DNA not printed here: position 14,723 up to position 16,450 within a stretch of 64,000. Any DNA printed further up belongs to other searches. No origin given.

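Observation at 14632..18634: Helicase with nine tandem HA domains encoded by near-identical ~220-bp repeats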

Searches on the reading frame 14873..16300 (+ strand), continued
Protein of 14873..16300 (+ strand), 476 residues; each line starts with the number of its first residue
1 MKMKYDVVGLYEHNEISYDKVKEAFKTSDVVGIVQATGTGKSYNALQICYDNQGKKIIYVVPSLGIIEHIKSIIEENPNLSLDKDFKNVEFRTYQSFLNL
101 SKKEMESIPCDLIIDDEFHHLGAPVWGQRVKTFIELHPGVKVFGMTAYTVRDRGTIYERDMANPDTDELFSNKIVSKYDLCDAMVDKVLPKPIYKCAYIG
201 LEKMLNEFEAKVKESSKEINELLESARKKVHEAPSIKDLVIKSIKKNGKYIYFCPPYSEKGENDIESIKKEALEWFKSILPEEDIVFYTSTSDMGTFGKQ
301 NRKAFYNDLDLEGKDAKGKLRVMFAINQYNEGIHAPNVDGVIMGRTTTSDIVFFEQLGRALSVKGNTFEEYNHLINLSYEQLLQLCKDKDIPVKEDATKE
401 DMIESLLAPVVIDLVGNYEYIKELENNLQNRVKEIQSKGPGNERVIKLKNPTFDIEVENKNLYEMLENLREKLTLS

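Call 80: search_protein_families(library=pfam, proteins=[P0286, P0293, P0308, P0311, P0318, P0323, P0330, P0335], max_evalue=0.0001)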
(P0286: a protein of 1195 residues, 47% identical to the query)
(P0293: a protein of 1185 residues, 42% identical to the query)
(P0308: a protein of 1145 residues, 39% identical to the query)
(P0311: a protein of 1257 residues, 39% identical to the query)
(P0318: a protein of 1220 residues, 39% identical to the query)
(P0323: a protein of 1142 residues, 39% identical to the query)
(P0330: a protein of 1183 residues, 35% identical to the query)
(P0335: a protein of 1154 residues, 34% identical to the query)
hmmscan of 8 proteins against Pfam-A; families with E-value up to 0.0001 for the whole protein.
P0286 (1195 aa): 9 families
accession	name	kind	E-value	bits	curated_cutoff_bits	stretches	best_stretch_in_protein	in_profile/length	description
PF03457.19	HA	-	3.7e-20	72.4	28.4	0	935-980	4-46/64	Helicase associated domain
PF04851.21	ResIII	-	9.8e-18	65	22.5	1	14-155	4-162/164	Type III restriction enzyme, res subunit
PF00270.35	DEAD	-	6.3e-10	39.5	26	1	27-155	9-160/167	DEAD/DEAH box helicase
PF18766.7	SWI2_SNF2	-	2e-08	34.6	26.7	1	22-224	6-218/221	SWI2/SNF2 ATPase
PF18815.6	AFP_2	-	5.1e-08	33.4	25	0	956-971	35-48/52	Bacterial antifreeze protein repeat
PF12017.13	Tnp_P_element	-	9.5e-07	29.6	23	0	567-617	20-69/73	Transposable element P transposase-like, HTH domain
PF06594.17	HCBP_related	-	1.1e-06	29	21.4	0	822-831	29-38/42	Haemolysin-type calcium binding protein related domain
PF00271.37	Helicase_C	-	1.2e-06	29.1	23.5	1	249-366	5-106/110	Helicase conserved C-terminal domain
PF13401.12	AAA_22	-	2.7e-05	25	27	0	40-135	13-103/130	AAA domain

P0293 (1185 aa): 6 families
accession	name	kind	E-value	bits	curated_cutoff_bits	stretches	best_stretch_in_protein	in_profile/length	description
PF04542.20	Sigma70_r2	-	1e-19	70.5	24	1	242-311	1-70/71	Sigma-70 region 2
PF04851.21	ResIII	-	2.4e-17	63.8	22.5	1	607-752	2-164/164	Type III restriction enzyme, res subunit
PF04539.22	Sigma70_r3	-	2.1e-16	60.2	25.3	1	321-389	1-69/78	Sigma-70 region 3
PF04545.22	Sigma70_r4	-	3.1e-15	55.8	24.1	1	413-462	5-50/50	Sigma-70, region 4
PF00270.35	DEAD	-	4.5e-09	36.7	26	1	625-751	12-161/167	DEAD/DEAH box helicase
PF00271.37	Helicase_C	-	2.3e-07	31.5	23.5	1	838-959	5-106/110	Helicase conserved C-terminal domain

P0308 (1145 aa): 5 families
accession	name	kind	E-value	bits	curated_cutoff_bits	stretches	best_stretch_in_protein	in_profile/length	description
PF03118.21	RNA_pol_A_CTD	-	1.2e-23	83.1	23.8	2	922-984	4-66/67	Bacterial RNA polymerase, alpha chain C terminal domain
PF04851.21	ResIII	-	1.6e-19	70.8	22.5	1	3-144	2-164/164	Type III restriction enzyme, res subunit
PF00271.37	Helicase_C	-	1e-11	45.5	23.5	1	230-340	7-106/110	Helicase conserved C-terminal domain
PF00270.35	DEAD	-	7.1e-11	42.6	26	1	14-144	9-162/167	DEAD/DEAH box helicase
PF04545.22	Sigma70_r4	-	1.6e-10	40.8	24.1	1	679-735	1-50/50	Sigma-70, region 4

P0311 (1257 aa): 8 families
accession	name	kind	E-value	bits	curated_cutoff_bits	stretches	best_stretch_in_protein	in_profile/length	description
PF03118.21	RNA_pol_A_CTD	-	7.3e-33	112.6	23.8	2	799-854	9-64/67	Bacterial RNA polymerase, alpha chain C terminal domain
PF04545.22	Sigma70_r4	-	8.8e-14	51.2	24.1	2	667-718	1-48/50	Sigma-70, region 4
PF04851.21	ResIII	-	1.5e-13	51.5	22.5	1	3-144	2-164/164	Type III restriction enzyme, res subunit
PF00271.37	Helicase_C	-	3.3e-12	47.1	23.5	1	232-340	5-106/110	Helicase conserved C-terminal domain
PF00270.35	DEAD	-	1.4e-10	41.7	26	1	22-143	13-161/167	DEAD/DEAH box helicase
PF25787.1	HTH_SB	-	3.7e-07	30.3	43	0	691-716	23-48/53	Sleeping Beauty transposase HTH domain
PF08281.18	Sigma70_r4_2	-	1.9e-06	27.9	25.7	0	663-718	3-54/54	Sigma-70, region 4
PF14520.12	HHH_5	-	1.7e-05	25.7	27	0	821-857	21-57/57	Helix-hairpin-helix domain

P0318 (1220 aa): 5 families
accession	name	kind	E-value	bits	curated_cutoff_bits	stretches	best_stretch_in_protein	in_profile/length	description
PF03118.21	RNA_pol_A_CTD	-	8.1e-35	118.8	23.8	3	1100-1159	7-66/67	Bacterial RNA polymerase, alpha chain C terminal domain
PF04851.21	ResIII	-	3e-15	56.9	22.5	1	3-144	2-164/164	Type III restriction enzyme, res subunit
PF00271.37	Helicase_C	-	5.6e-11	43.1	23.5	1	228-342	5-106/110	Helicase conserved C-terminal domain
PF00270.35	DEAD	-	1.7e-09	38.1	26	1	16-144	7-162/167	DEAD/DEAH box helicase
PF04545.22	Sigma70_r4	-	1.4e-08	34.5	24.1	1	749-794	4-45/50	Sigma-70, region 4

P0323 (1142 aa): 5 families
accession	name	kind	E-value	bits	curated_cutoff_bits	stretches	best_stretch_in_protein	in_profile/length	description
PF03118.21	RNA_pol_A_CTD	-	6.3e-23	80.7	23.8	2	900-960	8-66/67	Bacterial RNA polymerase, alpha chain C terminal domain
PF04851.21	ResIII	-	2.4e-15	57.2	22.5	1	3-142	2-164/164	Type III restriction enzyme, res subunit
PF00271.37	Helicase_C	-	2.1e-14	54.2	23.5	1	230-342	8-107/110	Helicase conserved C-terminal domain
PF00270.35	DEAD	-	1e-10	42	26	1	19-141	10-161/167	DEAD/DEAH box helicase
PF04545.22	Sigma70_r4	-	4.8e-09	36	24.1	1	677-729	1-49/50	Sigma-70, region 4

P0330 (1183 aa): 4 families
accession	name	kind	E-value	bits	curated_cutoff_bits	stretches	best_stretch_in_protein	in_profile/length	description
PF04851.21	ResIII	-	1.1e-18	68.2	22.5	1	3-143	2-163/164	Type III restriction enzyme, res subunit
PF00271.37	Helicase_C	-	7.8e-14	52.3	23.5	1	230-347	5-109/110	Helicase conserved C-terminal domain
PF00270.35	DEAD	-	1.1e-11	45.2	26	1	22-143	13-161/167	DEAD/DEAH box helicase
PF13401.12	AAA_22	-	8e-06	26.6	27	1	29-130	11-108/130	AAA domain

P0335 (1154 aa): 8 families
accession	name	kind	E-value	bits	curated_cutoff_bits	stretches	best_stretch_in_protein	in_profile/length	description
PF03118.21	RNA_pol_A_CTD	-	4.6e-36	122.8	23.8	2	1030-1090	8-66/67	Bacterial RNA polymerase, alpha chain C terminal domain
PF04851.21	ResIII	-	5.4e-18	65.9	22.5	1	3-145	2-163/164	Type III restriction enzyme, res subunit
PF04545.22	Sigma70_r4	-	3.8e-14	52.4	24.1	1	674-726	1-49/50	Sigma-70, region 4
PF00270.35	DEAD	-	6.8e-13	49.1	26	1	17-146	9-162/167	DEAD/DEAH box helicase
PF00271.37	Helicase_C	-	1.5e-08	35.3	23.5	1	233-358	7-109/110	Helicase conserved C-terminal domain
PF13401.12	AAA_22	-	1.8e-05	25.5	27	0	23-129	5-105/130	AAA domain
PF14520.12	HHH_5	-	2.9e-05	24.9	27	0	1051-1087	19-53/57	Helix-hairpin-helix domain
PF22527.2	DEXQc_Suv3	-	5.7e-05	23.2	27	0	24-127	14-116/154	DEXQ-box helicase domain of Suv3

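Call 86: search_protein_families(library=pfam, proteins=[L027:3015-3350:+], max_evalue=1)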
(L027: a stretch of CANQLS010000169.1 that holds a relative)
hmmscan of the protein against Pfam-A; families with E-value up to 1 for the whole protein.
L027:3015-3350:+ (112 aa): 0 families

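Call 102: search_protein_families(library=pfam, proteins=[L088:5989-8958:+], max_evalue=0.0001)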
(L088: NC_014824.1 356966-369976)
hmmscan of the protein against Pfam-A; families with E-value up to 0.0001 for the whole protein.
L088:5989-8958:+ (990 aa): 4 families
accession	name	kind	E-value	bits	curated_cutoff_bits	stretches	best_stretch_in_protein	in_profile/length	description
PF03457.19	HA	-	6e-128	417.7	28.4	8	558-625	3-64/64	Helicase associated domain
PF04851.21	ResIII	-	1.1e-09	38.8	22.5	1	3-142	2-163/164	Type III restriction enzyme, res subunit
PF00271.37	Helicase_C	-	1.4e-09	38.6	23.5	1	230-339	9-107/110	Helicase conserved C-terminal domain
PF00270.35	DEAD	-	2.3e-07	31.2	26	0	19-144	10-163/167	DEAD/DEAH box helicase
